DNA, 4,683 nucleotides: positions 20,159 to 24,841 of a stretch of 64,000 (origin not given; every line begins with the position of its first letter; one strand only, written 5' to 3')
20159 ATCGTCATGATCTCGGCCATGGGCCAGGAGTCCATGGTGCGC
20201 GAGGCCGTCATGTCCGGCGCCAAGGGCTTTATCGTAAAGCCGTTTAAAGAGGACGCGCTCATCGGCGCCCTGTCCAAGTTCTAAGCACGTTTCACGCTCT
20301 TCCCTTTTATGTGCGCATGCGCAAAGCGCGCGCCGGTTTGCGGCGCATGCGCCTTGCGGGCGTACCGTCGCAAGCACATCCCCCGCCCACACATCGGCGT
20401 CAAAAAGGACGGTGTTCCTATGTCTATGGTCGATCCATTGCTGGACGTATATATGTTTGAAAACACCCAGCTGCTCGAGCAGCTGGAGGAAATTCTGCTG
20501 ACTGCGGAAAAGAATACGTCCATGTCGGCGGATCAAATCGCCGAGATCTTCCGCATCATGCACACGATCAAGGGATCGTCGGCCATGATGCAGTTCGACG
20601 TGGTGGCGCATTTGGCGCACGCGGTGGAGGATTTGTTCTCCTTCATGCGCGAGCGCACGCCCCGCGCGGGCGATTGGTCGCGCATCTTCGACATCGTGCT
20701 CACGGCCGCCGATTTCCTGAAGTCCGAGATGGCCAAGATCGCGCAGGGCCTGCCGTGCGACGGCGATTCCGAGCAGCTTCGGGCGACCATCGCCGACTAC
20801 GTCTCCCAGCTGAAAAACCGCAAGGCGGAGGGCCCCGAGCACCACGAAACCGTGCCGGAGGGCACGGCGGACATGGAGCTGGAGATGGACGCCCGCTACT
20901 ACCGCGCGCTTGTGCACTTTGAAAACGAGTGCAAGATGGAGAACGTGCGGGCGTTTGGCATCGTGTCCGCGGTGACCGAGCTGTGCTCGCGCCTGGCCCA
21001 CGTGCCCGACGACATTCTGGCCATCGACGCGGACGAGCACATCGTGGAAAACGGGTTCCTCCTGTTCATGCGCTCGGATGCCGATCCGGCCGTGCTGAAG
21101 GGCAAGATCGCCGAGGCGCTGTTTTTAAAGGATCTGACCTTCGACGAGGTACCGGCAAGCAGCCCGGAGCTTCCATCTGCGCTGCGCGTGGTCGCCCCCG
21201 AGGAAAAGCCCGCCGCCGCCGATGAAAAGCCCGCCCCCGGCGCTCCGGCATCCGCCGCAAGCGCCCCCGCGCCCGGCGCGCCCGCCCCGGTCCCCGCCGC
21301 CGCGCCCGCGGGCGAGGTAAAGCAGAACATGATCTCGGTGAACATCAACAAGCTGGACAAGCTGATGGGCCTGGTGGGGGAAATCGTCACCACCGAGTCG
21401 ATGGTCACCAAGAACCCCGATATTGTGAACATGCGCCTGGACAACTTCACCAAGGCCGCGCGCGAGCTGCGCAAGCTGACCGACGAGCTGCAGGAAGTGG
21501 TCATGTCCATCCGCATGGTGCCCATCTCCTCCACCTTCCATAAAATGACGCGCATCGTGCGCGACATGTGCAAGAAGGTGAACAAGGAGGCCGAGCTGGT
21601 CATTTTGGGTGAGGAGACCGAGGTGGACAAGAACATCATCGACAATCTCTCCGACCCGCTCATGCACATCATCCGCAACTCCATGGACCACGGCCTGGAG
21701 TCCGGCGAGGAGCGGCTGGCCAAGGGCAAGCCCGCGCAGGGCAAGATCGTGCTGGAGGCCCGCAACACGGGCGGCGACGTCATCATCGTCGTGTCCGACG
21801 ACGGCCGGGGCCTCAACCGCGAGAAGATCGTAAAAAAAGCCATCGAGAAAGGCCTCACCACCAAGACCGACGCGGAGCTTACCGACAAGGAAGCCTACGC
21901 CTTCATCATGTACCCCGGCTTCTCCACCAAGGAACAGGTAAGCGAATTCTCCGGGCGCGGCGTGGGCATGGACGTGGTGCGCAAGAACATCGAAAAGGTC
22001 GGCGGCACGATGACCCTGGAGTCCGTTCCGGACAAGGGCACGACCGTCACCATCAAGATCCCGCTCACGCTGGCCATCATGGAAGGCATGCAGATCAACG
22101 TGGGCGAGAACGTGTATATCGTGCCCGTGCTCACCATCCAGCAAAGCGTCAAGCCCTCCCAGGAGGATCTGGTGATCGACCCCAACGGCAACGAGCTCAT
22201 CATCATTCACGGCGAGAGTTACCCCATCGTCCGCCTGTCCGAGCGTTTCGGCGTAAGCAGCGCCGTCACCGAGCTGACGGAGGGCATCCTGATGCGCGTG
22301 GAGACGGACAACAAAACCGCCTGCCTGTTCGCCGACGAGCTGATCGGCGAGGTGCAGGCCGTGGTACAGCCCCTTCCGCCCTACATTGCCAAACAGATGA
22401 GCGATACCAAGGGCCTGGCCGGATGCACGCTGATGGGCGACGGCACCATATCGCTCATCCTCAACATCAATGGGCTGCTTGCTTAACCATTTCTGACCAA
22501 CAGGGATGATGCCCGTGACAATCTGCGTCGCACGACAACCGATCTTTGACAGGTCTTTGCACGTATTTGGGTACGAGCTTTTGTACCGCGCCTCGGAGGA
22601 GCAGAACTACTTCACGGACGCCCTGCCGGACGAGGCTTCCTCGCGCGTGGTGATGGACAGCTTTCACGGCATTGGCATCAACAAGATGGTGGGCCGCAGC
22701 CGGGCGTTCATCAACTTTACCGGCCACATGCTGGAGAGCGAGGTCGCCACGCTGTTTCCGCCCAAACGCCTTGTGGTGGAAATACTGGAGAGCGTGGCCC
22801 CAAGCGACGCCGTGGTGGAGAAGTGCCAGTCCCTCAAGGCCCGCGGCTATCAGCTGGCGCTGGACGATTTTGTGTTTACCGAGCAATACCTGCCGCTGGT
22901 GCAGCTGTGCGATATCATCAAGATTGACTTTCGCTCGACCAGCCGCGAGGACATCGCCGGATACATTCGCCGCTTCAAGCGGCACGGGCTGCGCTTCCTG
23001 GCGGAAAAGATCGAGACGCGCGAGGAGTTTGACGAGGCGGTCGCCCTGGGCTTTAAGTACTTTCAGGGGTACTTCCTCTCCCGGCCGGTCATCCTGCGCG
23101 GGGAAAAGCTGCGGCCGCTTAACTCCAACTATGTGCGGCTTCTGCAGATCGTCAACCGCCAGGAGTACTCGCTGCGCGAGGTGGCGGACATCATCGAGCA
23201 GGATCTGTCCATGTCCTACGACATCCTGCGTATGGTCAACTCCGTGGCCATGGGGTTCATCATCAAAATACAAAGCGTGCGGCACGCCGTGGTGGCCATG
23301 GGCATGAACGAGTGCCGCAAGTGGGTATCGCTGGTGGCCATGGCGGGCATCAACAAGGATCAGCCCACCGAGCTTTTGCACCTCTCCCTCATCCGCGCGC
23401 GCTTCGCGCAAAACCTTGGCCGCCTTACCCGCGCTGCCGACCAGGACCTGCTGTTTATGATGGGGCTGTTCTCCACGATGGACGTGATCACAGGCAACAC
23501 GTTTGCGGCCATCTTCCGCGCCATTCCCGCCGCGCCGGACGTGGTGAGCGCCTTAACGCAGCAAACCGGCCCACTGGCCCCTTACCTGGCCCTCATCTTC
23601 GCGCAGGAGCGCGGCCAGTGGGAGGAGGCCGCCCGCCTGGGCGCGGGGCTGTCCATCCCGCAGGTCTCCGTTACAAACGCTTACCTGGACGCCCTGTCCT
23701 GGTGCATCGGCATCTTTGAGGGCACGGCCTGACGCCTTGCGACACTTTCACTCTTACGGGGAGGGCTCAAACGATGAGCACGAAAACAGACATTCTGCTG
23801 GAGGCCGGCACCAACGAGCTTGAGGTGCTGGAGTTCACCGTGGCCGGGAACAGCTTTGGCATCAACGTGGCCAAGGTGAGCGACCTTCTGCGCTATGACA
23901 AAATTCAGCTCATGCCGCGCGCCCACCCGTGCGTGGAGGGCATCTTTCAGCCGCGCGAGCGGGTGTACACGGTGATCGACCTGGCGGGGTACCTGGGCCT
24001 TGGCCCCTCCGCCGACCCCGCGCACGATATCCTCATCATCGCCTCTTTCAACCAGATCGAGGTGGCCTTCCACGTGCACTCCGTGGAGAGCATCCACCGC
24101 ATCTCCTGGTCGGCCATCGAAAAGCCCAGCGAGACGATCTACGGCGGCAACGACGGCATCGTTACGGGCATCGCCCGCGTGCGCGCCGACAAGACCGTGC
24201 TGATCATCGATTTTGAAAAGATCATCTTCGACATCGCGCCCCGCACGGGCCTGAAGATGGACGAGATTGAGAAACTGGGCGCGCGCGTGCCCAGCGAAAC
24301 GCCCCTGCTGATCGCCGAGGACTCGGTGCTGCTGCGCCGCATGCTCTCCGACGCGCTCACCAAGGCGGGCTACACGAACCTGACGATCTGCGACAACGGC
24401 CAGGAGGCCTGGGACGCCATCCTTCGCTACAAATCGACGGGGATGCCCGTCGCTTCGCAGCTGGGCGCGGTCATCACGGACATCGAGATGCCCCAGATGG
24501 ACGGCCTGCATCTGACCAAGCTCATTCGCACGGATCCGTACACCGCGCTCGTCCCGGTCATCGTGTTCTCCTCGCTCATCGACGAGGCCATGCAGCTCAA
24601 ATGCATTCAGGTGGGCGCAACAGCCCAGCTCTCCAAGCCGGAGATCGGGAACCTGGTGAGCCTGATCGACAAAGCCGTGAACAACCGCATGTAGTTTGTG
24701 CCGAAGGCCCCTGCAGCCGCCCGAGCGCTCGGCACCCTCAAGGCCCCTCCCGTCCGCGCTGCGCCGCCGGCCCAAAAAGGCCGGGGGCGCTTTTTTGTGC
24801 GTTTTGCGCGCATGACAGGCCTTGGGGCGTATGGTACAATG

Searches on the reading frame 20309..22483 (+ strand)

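Call 72: search_protein_families(library=pfam, proteins=[window:20309-22483:+], max_evalue=0.0001)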
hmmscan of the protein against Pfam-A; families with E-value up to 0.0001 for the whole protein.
window:20309-22483:+ (725 aa): 5 families
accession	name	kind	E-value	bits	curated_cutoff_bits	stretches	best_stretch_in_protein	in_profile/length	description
PF01584.24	CheW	-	1.2e-18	67.6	23.5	1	593-724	2-134/138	CheW-like domain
PF02518.31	HATPase_c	-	2.3e-18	67.1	26.4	1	448-587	3-110/111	Histidine kinase-, DNA gyrase B-, and HSP90-like ATPase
PF02895.20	H-kinase_dim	-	9.7e-15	55.2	23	1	340-401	2-68/68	Signal transducing histidine kinase, homodimeric domain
PF01627.28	Hpt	-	6.1e-14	52.5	24.6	1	44-136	2-73/84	Hpt domain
PF07194.16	P2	-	7.6e-10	39.2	23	1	198-276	2-77/81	P2 response regulator binding domain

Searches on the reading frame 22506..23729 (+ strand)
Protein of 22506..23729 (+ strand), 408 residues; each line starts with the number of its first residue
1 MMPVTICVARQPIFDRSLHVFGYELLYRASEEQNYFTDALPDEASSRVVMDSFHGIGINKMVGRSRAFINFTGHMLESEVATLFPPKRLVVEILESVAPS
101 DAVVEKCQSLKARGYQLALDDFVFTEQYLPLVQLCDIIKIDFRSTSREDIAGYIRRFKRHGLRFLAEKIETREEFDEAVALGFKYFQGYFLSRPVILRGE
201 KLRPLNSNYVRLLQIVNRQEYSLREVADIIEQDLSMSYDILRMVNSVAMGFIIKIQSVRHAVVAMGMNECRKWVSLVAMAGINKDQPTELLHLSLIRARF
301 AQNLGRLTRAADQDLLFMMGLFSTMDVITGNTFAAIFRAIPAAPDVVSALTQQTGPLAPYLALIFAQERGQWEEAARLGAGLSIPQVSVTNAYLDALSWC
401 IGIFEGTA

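Call 72: search_protein_families(library=pfam, proteins=[window:22506-23729:+], max_evalue=0.0001)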
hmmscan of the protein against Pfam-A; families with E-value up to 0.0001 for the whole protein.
window:22506-23729:+ (408 aa): 2 families
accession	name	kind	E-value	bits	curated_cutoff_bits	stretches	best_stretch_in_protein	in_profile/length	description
PF08668.18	HDOD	-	4.2e-20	72.5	22.9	1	204-325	3-130/196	HDOD domain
PF00563.25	EAL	-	2.2e-16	60.4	31.3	1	11-194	18-236/236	EAL domain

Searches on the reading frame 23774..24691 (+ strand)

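Call 72: search_protein_families(library=pfam, proteins=[window:23774-24691:+], max_evalue=0.0001)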
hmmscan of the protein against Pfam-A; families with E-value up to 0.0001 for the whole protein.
window:23774-24691:+ (306 aa): 2 families
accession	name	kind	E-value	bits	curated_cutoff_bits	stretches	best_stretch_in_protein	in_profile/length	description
PF01584.24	CheW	-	8.3e-29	100.4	23.5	1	17-151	1-134/138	CheW-like domain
PF00072.30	Response_reg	-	1.3e-18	67.6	30.2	1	179-295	2-107/111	Response regulator receiver domain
